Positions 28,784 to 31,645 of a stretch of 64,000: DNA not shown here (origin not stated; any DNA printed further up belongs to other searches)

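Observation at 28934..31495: Single polypeptide fusing a GtrB/DPM1-like GT2 domain to a complete ABC exporter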

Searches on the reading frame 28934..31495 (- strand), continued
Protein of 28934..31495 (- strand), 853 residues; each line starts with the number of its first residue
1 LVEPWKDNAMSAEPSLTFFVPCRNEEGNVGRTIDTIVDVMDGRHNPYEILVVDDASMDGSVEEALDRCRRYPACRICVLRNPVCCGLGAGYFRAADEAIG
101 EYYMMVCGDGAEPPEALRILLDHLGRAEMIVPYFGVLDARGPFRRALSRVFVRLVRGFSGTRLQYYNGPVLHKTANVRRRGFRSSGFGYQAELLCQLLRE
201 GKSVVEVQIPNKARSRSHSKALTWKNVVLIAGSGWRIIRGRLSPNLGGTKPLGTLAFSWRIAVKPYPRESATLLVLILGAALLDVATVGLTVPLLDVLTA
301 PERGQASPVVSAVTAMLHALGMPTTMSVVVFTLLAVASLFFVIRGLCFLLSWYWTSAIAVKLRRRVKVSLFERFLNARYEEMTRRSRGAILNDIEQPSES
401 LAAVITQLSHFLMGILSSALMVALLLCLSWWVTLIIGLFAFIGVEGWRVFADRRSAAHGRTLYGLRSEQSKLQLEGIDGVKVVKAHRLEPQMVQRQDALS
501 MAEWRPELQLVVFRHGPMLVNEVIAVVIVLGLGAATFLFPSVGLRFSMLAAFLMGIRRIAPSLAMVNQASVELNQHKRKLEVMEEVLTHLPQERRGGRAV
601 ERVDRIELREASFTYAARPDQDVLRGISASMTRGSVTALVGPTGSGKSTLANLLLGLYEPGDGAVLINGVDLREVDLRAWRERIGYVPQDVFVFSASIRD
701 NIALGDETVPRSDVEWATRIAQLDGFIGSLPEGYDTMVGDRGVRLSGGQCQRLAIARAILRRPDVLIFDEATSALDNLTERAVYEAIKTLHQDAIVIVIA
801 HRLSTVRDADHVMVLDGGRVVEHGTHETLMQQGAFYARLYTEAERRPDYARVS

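Call 69: find_encoding_contigs(protein=P0013, flank=8000, max_places=1)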
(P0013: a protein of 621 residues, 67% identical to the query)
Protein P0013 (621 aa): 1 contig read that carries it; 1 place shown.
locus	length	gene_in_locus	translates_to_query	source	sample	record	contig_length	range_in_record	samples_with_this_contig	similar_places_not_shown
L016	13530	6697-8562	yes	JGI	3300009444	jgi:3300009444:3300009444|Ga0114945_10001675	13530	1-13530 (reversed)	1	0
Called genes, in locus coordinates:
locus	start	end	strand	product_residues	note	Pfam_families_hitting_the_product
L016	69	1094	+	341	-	PF01370:Epimerase, PF16363:GDP_Man_Dehyd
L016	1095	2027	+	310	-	PF01073:3Beta_HSD, PF01370:Epimerase, PF04321:RmlD_sub_bind, PF05368:NmrA, PF16363:GDP_Man_Dehyd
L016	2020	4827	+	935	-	PF02310:B12-binding, PF07591:PT-HINT (weak), PF14890:Intein_splicing, PF04055:Radical_SAM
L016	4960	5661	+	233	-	PF13578:Methyltransf_24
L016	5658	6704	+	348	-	PF00288:GHMP_kinases_N, PF08544:GHMP_kinases_C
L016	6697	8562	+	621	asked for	PF00664:ABC_membrane, PF00005:ABC_tran, PF02463:SMC_N (faint)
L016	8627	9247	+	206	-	PF13580:SIS_2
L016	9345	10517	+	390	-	PF00702:Hydrolase (weak), PF08645:PNK3P (weak), PF13242:Hydrolase_like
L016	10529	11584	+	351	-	PF01370:Epimerase, PF04321:RmlD_sub_bind, PF16363:GDP_Man_Dehyd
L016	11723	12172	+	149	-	PF00908:dTDP_sugar_isom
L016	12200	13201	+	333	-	PF00288:GHMP_kinases_N, PF08544:GHMP_kinases_C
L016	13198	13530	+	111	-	?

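Call 81: find_related_loci(query=A1, collection=genome_contigs, flank=10000)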
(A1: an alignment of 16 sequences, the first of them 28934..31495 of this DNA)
Query A1 (853 aa) in genome_contigs; peptide patterns used: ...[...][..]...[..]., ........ (x = any residue, [..] = any of these).
600 stretches matched a pattern (row limit reached: there are more); 599 encode a relative of the query (tblastn E <= 1e-3); the best 80 are kept; 80 distinct loci.
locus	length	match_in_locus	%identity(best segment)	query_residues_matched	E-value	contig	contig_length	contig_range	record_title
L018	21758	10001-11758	32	272-840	2e-77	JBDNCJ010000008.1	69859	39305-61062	MAG: Chloroherpetonaceae bacterium isolate YM_bin1_OCT21 C8, whole genome shotgun sequence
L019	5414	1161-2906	30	265-843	8e-73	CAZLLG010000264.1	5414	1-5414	MAG TPA_asm: uncultured Eubacteriales bacterium isolate SRP167671_co1_161 genome assembly, contig: NODE_17822_length_541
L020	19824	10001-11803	31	263-840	6e-72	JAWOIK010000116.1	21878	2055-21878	MAG: Ignavibacteriaceae bacterium isolate CWP5-2.bin.23 k191_2774129, whole genome shotgun sequence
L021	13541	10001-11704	32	281-840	2e-71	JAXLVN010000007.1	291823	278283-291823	MAG: Candidatus Kapaibacterium sp. isolate STL-BAC57 C1.230.fa-7, whole genome shotgun sequence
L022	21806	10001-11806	30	263-840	2e-70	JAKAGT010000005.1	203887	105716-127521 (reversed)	MAG: Bacteroidetes bacterium isolate WY2.bin60 NODE_64_length_203887_cov_6.345259, whole genome shotgun sequence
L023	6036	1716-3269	32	321-841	9e-70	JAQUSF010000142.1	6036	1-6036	MAG: Candidatus Zixiibacteriota bacterium isolate STD1_90 NODE_47005_length_6036_cov_4.252835_Sandtown_D1, whole genome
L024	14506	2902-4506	33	313-849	1e-69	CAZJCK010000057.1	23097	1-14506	MAG TPA_asm: uncultured Ignavibacteriales bacterium isolate SRP141376_co4_224 genome assembly, contig: NODE_3961_length_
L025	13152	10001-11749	31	281-840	3e-69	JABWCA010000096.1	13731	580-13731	MAG: Ignavibacteriaceae bacterium isolate MAG_44 scaffold_5105, whole genome shotgun sequence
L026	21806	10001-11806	30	263-840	4e-69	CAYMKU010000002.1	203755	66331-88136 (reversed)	MAG TPA_asm: uncultured Ignavibacteriaceae bacterium isolate SRP173033_co3_15 genome assembly, contig: NODE_18_length_20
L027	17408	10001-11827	28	264-848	4e-69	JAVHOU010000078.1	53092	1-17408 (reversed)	MAG: Ignavibacteriaceae bacterium isolate WB02no9_33_13 NODE_225_length_53092_cov_8.583065, whole genome shotgun sequenc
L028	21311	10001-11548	30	324-840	2e-68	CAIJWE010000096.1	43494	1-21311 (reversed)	MAG: uncultured Chlorobiaceae bacterium isolate KT5_bin-399 genome assembly, contig: bin-399:096/131, whole genome shotg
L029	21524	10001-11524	34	333-840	2e-67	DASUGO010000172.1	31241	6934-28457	MAG TPA_asm: Candidatus Krumholzibacteriia bacterium isolate SMAG_U1407 k141_1474740, whole genome shotgun sequence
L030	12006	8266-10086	28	263-846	2e-67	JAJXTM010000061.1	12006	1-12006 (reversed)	MAG: Bacteroidetes bacterium isolate BP4.bin52 NODE_6985_length_12006_cov_3.055224, whole genome shotgun sequence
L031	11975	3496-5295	29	263-840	5e-67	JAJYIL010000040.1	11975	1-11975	MAG: Bacteroidetes bacterium isolate DBS2-1.bin11 NODE_10119_length_11975_cov_0.976874, whole genome shotgun sequence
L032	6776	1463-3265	30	263-840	3e-67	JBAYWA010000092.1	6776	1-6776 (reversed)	MAG: Melioribacteraceae bacterium isolate SO_2016_LW3_72 scaffold17791_LW162_2016, whole genome shotgun sequence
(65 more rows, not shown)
